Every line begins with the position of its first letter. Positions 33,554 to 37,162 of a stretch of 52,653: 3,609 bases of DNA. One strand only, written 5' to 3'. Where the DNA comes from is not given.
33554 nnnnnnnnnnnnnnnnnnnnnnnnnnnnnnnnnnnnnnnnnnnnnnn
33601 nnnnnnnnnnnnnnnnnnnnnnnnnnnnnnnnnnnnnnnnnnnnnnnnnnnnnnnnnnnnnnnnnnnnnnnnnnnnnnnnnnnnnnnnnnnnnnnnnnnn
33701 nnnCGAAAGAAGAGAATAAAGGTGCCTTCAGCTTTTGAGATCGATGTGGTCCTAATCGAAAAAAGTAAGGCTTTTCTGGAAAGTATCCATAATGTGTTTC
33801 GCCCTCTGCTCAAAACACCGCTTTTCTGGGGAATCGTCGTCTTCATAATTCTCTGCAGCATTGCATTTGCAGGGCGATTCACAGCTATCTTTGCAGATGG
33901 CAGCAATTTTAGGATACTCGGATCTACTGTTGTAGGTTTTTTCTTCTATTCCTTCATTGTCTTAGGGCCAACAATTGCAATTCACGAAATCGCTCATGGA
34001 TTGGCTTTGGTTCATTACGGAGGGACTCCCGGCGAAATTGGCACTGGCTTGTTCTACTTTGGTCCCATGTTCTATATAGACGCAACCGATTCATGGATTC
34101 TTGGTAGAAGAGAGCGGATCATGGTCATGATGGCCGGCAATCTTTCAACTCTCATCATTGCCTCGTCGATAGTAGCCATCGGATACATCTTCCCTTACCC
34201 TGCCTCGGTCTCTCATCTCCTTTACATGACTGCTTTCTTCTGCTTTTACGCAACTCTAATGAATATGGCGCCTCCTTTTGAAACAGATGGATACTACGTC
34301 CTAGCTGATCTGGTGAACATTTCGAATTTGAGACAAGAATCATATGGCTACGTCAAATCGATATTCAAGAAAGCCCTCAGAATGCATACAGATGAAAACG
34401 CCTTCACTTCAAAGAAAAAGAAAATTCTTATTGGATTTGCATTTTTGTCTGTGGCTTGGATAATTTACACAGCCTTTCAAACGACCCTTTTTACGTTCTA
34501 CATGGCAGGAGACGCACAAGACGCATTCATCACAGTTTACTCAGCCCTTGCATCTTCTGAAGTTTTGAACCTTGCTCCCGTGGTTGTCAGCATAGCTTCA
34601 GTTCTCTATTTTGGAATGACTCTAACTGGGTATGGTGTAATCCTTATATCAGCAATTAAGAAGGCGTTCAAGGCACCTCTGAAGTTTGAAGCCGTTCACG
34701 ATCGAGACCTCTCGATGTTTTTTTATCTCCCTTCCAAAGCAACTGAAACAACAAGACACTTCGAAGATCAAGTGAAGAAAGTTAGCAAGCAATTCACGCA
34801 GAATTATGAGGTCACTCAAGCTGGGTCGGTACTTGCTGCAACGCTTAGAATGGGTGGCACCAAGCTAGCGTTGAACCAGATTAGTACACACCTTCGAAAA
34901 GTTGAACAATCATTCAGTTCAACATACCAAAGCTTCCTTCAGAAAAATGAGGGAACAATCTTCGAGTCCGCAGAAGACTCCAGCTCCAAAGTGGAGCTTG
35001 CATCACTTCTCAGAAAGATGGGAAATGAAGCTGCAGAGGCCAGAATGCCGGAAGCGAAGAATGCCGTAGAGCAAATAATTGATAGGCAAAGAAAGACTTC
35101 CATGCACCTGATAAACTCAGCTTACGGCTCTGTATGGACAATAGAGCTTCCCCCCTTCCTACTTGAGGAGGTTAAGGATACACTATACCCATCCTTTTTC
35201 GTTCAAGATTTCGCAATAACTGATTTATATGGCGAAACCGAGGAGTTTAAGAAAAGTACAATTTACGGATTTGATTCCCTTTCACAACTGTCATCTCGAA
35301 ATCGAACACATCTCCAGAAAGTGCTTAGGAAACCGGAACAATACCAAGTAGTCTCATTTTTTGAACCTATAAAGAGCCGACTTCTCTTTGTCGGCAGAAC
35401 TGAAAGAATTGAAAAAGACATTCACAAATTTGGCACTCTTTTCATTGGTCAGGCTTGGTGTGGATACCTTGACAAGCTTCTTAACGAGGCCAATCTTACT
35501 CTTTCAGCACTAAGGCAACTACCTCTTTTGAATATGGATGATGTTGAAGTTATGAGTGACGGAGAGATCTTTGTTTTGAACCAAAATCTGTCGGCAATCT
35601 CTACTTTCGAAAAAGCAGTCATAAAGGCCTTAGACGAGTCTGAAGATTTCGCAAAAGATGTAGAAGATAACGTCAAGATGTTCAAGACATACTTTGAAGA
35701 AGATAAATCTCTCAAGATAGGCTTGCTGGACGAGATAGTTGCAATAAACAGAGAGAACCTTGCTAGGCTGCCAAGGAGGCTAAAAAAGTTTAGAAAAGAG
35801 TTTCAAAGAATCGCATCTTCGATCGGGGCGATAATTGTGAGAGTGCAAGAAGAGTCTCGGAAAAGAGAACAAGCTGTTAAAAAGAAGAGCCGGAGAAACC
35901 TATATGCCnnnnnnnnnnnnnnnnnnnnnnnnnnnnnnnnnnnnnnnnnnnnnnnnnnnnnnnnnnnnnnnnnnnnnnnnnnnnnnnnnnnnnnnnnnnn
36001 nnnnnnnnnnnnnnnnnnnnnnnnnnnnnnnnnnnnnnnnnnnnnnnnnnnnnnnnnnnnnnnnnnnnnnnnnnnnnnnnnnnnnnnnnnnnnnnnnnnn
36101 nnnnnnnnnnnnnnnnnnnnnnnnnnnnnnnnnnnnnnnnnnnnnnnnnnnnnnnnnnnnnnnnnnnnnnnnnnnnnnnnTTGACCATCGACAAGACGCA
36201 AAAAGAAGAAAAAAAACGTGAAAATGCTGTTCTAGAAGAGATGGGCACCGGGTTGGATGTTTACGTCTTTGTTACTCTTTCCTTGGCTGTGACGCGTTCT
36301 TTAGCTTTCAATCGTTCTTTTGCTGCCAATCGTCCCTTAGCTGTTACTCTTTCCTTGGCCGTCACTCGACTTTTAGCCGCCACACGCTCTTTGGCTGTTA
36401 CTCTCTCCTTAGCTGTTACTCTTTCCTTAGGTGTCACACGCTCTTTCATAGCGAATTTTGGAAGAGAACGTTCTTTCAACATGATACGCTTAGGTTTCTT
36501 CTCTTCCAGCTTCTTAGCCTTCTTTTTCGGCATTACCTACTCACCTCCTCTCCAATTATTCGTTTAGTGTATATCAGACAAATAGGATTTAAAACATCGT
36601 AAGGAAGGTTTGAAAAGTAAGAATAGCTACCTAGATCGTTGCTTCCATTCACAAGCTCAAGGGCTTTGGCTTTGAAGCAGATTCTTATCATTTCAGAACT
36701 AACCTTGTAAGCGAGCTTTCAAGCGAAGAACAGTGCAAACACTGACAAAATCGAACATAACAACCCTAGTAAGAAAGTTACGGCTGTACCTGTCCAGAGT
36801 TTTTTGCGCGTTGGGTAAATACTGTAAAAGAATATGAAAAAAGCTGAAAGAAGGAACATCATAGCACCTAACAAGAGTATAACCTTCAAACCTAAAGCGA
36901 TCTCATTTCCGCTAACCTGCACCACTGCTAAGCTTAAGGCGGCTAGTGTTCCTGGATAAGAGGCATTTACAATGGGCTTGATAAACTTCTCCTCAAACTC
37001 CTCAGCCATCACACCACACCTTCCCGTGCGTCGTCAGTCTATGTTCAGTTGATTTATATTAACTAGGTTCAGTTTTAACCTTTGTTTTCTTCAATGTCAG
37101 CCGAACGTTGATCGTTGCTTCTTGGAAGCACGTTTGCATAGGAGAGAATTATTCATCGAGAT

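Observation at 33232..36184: AbrB-type mini-protein translationally coupled to a 933-aa fusion of a PqqD/RRE-like domain and an M50-like intramembrane metalloprotease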

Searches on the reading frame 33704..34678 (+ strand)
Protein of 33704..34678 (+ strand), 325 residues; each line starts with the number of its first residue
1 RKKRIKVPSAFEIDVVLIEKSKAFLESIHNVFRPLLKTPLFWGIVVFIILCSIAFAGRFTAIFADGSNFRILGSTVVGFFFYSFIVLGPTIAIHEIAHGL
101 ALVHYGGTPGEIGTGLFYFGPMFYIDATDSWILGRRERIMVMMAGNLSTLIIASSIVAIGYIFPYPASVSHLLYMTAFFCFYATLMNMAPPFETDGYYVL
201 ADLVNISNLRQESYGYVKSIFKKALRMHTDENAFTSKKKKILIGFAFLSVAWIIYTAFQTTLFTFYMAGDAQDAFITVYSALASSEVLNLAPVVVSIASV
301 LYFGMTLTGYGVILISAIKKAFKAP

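Call 73: predict_structure(alignment_id=A5)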
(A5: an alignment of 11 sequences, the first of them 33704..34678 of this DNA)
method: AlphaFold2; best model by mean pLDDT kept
length: 325 residues; sequences in the alignment: 11
mean_pLDDT: 80.3   pTM: 0.77
mean pLDDT of the five models: 80.3, 79.0, 74.6, 73.1, 64.6
residues with pLDDT >= 90: 65; 70-90: 202; 50-70: 38; < 50: 20
segments of 3 or more residues with pLDDT < 50: 1-4, 6-13, 116-121
pLDDT, mean of each block of 10 residues (from residue 1): 46 55 82 71 90 91 87 82 82 87 83 52 63 88 91 94 89 92 88 85 90 88 83 83 92 87 85 82 80 76 72 69 59
secondary structure, 60 per line:
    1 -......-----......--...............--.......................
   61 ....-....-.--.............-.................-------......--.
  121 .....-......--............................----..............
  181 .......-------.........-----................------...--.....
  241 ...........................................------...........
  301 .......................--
elements in order: E2-7 E13-18 H21-35 H38-64 H66-69 H75-86 H88-104 E112-117 E120-125 H127-132 H135-162 H167-187 H195-203 H209-224 H236-283 H290-323

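Call 75: fold_search(model_id=the predicted structure, library=pdb)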
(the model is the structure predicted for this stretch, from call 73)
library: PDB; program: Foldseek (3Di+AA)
matches with E <= 10: 263; with E <= 0.001: 0
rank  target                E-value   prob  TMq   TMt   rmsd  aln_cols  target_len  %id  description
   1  3b4r_A                1.6e-03  1.00  0.30  0.43  15.1       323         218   15  Site-2 Protease from Methanocaldococcus jannaschii (released 2008-01-15)
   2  3b4r_B                3.5e-02  0.99  0.32  0.45  11.4       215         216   16  Site-2 Protease from Methanocaldococcus jannaschii (released 2008-01-15)
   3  7n0m_A                1.2e-01  0.23  0.18  0.10  21.4       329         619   14  Inactivated state of 2-APB-bound wildtype rat TRPV2 in nanodiscs (released 2022-05-04)
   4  6lx5_B                3.1e-01  0.11  0.14  0.16  18.5       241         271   13  X-ray structure of human PPARalpha ligand binding domain-ciprofibrate co-crystals obtained by delipidation and co-crys (released 2020-11-11)
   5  7bq2_A                3.4e-01  0.11  0.15  0.16  18.3       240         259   13  X-ray structure of human PPARalpha ligand binding domain-pemafibrate-SRC1 coactivator peptide co-crystals obtained by  (released 2020-11-11)
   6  6kb0                  4.0e-01  0.12  0.16  0.18  18.2       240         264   13  X-ray structure of human PPARalpha ligand binding domain-5,8,11,14-eicosatetraynoic acid (ETYA) co-crystals obtained by  (released 2020-11-11)
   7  1rdt_A                4.2e-01  0.11  0.14  0.19  18.9       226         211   12  Crystal Structure of a new rexinoid bound to the RXRalpha ligand binding doamin in the RXRalpha/PPARgamma heterodimer (released 2004-11-09)
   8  3r5m_C                4.4e-01  0.11  0.14  0.19  18.6       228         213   12  Crystal structure of RXRalphaLBD complexed with the agonist magnolol (released 2012-02-08)
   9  5kyj_B                4.4e-01  0.11  0.14  0.19  20.6       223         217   12  Brain penetrant liver X receptor (LXR) modulators based on a 2,4,5,6-tetrahydropyrrolo[3,4-c]pyrazole core (released 2016-09-21)
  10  5kyj_F                4.6e-01  0.08  0.13  0.17  20.8       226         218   12  Brain penetrant liver X receptor (LXR) modulators based on a 2,4,5,6-tetrahydropyrrolo[3,4-c]pyrazole core (released 2016-09-21)
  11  5aph_A                6.0e-01  0.06  0.12  0.14  19.5       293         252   12  Ligand complex of RORg LBD (released 2015-11-25)
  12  1i7g                  6.3e-01  0.11  0.15  0.17  17.5       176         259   15  CRYSTAL STRUCTURE OF THE LIGAND BINDING DOMAIN FROM HUMAN PPAR-ALPHA IN COMPLEX WITH THE AGONIST AZ 242 (released 2002-03-09)
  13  5oge_C                6.3e-01  0.11  0.18  0.19  21.5       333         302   12  Crystal structure of a nucleotide sugar transporter (released 2017-11-22)
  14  6kyp_A                6.6e-01  0.07  0.13  0.15  18.4       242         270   14  X-ray structure of human PPARalpha ligand binding domain-GW9662-clofibric acid co-crystals obtained by delipidation an (released 2020-11-11)
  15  7xj1_A                7.4e-01  0.12  0.19  0.12  17.6       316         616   11  Structure of human TRPV3_G573S in complex with Trpvicin in C2 symmetry (released 2022-11-09)
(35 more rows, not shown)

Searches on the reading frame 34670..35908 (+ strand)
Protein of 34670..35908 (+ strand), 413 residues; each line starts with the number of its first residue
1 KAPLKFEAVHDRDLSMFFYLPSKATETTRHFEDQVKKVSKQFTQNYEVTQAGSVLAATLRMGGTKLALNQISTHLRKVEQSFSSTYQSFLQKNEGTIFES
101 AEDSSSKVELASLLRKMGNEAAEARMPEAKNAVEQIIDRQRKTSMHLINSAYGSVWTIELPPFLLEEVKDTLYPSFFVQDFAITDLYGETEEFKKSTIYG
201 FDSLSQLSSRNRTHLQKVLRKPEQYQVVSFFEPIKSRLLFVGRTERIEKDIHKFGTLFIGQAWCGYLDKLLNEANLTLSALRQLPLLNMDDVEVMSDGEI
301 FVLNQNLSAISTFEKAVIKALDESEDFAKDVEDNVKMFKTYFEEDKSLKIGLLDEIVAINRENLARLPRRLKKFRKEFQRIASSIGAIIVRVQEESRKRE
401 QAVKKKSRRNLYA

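Call 58: search_protein_representatives(alignment_id=A3)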
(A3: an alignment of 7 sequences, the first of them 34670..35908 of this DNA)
Query: 7 sequences, 415 profile positions. Proteins with E-value up to 0.001 (for the whole library): 47; up to 1e-10: 40; up to 1e-30: 35. The best 47 are listed.
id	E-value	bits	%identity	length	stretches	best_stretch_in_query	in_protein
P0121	2.9e-173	592.9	-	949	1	2-415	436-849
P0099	3.2e-170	582.9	-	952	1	1-413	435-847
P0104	6.9e-166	568.6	-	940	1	2-415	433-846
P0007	1.6e-161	554.3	-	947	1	2-414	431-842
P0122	1.9e-139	481.6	-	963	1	2-413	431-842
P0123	8.0e-139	479.5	-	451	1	62-415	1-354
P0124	3.6e-137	474.0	-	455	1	55-413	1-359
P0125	1.9e-123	428.9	-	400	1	124-414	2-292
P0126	4.7e-123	427.5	-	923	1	2-410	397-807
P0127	3.8e-100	352.1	-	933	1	2-410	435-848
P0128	5.4e-100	351.6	-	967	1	4-411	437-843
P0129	3.2e-99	349.0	-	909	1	2-402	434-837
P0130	5.5e-98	345.0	-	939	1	3-414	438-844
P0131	2.3e-96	339.6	-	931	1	2-406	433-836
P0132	1.5e-95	336.9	-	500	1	2-404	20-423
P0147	4.3e-48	180.6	-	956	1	4-414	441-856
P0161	4.4e-09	52.1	-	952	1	18-413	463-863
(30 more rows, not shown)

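Call 93: search_protein_families(library=pfam, alignment_id=A3, max_evalue=5)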
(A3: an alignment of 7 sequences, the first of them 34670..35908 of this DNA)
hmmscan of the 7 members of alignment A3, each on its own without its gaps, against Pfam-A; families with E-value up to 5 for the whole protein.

A. member 1, window:34670-35908:+ (413 aa): 3 families
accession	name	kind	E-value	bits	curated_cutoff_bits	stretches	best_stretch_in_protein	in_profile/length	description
PF21121.2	Nup49_C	-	0.018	16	28.5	1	67-116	23-69/87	Nucleoporin Nup49 C-terminal helical region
PF09769.14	ApoO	-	0.49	10.7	31.4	1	25-95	10-65/131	Apolipoprotein O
PF10666.15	Phage_TAC_8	-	0.59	10.7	33.7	1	281-346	48-114/140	Phage tail assembly chaperone protein Gp14 ()A118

B. families by the number of members that match (of 7 scanned): 20 families
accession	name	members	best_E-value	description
PF02050.21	FliJ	3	0.12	Flagellar FliJ protein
PF16740.10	SKA2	1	0.0046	Spindle and kinetochore-associated protein 2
PF14942.11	Muted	1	0.015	Organelle biogenesis, Muted-like protein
PF21121.2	Nup49_C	1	0.018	Nucleoporin Nup49 C-terminal helical region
PF11918.13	Peptidase_S41_N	1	0.064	N-terminal domain of Peptidase_S41 in eukaryotic IRBP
PF25366.1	RUFY4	1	0.14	RUFY4-like domain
PF01540.21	Lipoprotein_7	1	0.14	Adhesin lipoprotein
PF23254.1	KH_PARP14_8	1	0.16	PARP14-like, eighth type I KH domain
PF14271.11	DUF4359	1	0.17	Domain of unknown function (DUF4359)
PF05791.16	Bacillus_HBL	1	0.17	Bacillus haemolytic enterotoxin (HBL)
PF07889.17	DUF1664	1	0.23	Protein of unknown function (DUF1664)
PF13256.11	DUF4047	1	0.33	Domain of unknown function (DUF4047)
PF09769.14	ApoO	1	0.49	Apolipoprotein O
PF07321.17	YscO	1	0.52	Type III secretion protein YscO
PF10666.15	Phage_TAC_8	1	0.59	Phage tail assembly chaperone protein Gp14 ()A118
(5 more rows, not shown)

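Call 95: search_protein_families(library=ncbifam, proteins=[P0161, P0147], max_evalue=0.01)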
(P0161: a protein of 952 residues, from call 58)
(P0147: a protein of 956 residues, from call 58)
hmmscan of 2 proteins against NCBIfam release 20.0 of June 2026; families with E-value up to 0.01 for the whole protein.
P0161 (952 aa): 5 families
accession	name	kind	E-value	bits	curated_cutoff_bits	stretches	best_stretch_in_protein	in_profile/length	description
NF041824.1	daptide_HExxH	equivalog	4e-48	164.4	300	1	21-370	6-336/379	daptide biosynthesis intramembrane metalloprotease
NF058609.1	RiPP_HExxH_LiaK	equivalog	2.7e-14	53.4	225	1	132-320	40-217/246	YydH/LiaK family epipeptide maturation metalloprotease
TIGR03859.1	PQQ_PqqD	equivalog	0.00058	19.7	46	1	39-92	22-80/81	pyrroloquinoline quinone biosynthesis peptide chaperone PqqD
NF002535.0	PRK02079.1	equivalog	0.002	17.9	101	1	47-93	39-90/92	pyrroloquinoline quinone biosynthesis peptide chaperone PqqD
TIGR04248.1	SCM_PqqD_rel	equivalog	0.0044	17.2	100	0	34-81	17-66/84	SynChlorMet cassette protein ScmD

P0147 (956 aa): 2 families
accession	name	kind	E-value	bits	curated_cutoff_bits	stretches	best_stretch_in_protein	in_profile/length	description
NF041824.1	daptide_HExxH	equivalog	1e-49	169.7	300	1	39-380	18-343/379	daptide biosynthesis intramembrane metalloprotease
NF058609.1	RiPP_HExxH_LiaK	equivalog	9.3e-14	51.7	225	1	159-324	57-218/246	YydH/LiaK family epipeptide maturation metalloprotease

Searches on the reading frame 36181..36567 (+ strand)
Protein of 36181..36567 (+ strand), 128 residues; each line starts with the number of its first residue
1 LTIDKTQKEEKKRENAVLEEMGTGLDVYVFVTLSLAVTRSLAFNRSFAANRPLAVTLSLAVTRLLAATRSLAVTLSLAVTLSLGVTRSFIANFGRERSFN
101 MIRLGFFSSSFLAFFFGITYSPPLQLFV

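Call 89: list_cluster_members(proteins=[window:36181-36567:+, window:36261-36482:-, window:36719-37009:-, window:36719-37006:-])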
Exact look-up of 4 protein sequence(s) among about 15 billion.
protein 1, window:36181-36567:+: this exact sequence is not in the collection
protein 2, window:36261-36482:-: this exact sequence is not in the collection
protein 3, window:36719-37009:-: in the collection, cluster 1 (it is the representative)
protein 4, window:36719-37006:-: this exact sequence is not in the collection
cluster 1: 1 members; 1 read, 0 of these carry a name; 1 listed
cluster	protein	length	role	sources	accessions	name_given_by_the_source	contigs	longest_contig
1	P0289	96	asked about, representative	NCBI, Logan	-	-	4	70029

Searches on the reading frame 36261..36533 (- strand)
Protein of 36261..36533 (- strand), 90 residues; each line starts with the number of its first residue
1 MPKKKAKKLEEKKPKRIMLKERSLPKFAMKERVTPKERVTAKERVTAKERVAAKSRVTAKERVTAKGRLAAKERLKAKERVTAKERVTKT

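Call 3: search_protein_families(library=pfam, proteins=[window:36261-36533:-], max_evalue=1)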
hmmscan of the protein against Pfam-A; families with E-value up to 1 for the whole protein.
window:36261-36533:- (90 aa): 1 family
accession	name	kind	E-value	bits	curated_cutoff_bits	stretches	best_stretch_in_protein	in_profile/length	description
PF11304.13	DUF3106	-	0.093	13.7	24.3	1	31-80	38-87/104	Protein of unknown function (DUF3106)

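Call 4: search_protein_families(library=ncbifam, proteins=[window:36261-36533:-], max_evalue=1)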
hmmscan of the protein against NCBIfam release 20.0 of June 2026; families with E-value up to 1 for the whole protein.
window:36261-36533:- (90 aa): 2 families
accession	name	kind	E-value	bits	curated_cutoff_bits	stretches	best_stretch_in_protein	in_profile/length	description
NF040677.1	wall_bind_EntC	exception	0.036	12.9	770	1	28-85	237-294/422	cell wall-binding protein EntC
NF040676.1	wall_bind_EntB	exception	0.062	11.8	780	1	8-85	203-339/490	cell wall-binding protein EntB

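Call 36: search_protein_families(library=padloc, proteins=[window:36261-36533:-], max_evalue=0.1)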
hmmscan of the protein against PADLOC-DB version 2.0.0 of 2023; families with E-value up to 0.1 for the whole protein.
window:36261-36533:- (90 aa): 0 families

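Call 83: search_protein_families(library=phrogs, proteins=[window:36261-36533:-], max_evalue=0.01)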
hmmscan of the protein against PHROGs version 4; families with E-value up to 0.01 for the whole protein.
window:36261-36533:- (90 aa): 1 family
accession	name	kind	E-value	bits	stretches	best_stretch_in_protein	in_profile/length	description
phrog_31248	-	unknown function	0.0029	18.5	1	29-85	74-130/200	-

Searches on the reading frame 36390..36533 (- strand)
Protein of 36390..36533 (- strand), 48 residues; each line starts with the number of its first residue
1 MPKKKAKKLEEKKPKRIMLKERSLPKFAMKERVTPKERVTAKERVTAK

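Call 80: find_homologous_proteins(query=A7, max_evalue=0.001)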
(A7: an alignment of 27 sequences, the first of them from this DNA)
Query A7 (27 sequences): 2801 candidates shared short words with the query, none scored E <= 0.001.

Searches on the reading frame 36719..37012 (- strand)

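Call 3: search_protein_families(library=pfam, proteins=[window:36719-37012:-], max_evalue=1)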
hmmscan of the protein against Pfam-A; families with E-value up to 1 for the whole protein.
window:36719-37012:- (97 aa): 2 families
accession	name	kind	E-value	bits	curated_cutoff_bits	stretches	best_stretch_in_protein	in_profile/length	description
PF15168.11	TRIQK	-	0.077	13.4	27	1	36-64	42-71/79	Triple QxxK/R motif-containing protein family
PF17627.7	IncE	-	0.24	11.9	27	1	26-58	54-87/132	Inclusion membrane protein E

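Call 4: search_protein_families(library=ncbifam, proteins=[window:36719-37012:-], max_evalue=1)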
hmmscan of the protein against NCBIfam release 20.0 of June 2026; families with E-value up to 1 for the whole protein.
window:36719-37012:- (97 aa): 1 family
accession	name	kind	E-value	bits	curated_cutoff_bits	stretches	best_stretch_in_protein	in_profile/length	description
NF038219.1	IcmV_IVB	equivalog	0.046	13.8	100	1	32-90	62-119/149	type IVB secretion system protein IcmV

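Call 36: search_protein_families(library=padloc, proteins=[window:36719-37012:-], max_evalue=0.1)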
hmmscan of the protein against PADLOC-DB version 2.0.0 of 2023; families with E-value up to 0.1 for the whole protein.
window:36719-37012:- (97 aa): 0 families

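Call 83: search_protein_families(library=phrogs, proteins=[window:36719-37012:-], max_evalue=0.01)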
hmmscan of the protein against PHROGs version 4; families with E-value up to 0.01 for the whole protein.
window:36719-37012:- (97 aa): 0 families
